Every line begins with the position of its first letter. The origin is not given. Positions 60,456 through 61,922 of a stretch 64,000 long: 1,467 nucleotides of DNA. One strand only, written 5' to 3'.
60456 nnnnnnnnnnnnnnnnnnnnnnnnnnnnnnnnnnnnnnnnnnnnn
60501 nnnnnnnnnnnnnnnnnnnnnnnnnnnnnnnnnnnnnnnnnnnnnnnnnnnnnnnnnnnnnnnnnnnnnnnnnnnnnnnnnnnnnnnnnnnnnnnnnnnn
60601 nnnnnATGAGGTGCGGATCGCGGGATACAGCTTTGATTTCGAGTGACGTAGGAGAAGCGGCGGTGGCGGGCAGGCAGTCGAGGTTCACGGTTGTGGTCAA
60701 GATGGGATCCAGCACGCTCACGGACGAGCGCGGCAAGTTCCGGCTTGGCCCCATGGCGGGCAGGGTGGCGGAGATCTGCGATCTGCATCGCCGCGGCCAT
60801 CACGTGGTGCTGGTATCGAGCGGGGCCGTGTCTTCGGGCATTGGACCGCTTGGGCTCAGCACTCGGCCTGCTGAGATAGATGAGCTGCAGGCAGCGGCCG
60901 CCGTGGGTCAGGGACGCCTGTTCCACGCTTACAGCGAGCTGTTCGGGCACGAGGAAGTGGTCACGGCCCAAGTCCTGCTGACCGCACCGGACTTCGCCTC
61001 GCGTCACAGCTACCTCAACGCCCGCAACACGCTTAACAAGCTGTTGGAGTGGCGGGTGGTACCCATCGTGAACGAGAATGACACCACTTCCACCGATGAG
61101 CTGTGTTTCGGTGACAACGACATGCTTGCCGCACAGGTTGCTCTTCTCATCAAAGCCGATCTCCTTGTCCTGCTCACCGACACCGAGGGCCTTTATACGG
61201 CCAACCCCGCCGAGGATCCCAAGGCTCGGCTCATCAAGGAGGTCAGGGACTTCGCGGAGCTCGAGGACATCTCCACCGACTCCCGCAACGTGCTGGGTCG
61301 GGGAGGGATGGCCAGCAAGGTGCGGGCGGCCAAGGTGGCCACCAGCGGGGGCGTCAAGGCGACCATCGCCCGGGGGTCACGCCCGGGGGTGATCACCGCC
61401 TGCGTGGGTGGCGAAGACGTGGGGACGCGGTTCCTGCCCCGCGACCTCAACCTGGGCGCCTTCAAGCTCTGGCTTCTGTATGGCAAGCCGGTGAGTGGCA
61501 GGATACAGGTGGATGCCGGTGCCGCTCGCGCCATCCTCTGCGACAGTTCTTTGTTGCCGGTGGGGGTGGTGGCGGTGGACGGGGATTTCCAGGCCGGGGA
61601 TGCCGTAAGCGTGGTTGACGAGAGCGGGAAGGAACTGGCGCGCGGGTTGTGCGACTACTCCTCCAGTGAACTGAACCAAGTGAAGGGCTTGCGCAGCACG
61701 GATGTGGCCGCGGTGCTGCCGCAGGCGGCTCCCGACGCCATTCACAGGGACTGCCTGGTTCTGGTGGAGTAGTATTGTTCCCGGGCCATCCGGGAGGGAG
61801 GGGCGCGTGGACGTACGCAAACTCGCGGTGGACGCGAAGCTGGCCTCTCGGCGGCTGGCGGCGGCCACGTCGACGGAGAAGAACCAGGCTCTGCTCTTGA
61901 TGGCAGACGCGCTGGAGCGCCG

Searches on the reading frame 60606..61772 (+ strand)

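Call 42: search_protein_families(library=pfam, proteins=[window:60606-61772:+], max_evalue=0.00001)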
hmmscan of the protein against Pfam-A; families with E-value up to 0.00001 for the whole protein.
window:60606-61772:+ (388 aa): 2 families
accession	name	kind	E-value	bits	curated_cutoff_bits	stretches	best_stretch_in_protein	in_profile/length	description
PF00696.33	AA_kinase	-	2.6e-42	145.6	24.9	1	28-254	2-232/234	Amino acid kinase family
PF01472.26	PUA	-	9.3e-22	77.2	24.8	1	298-371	1-74/74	PUA domain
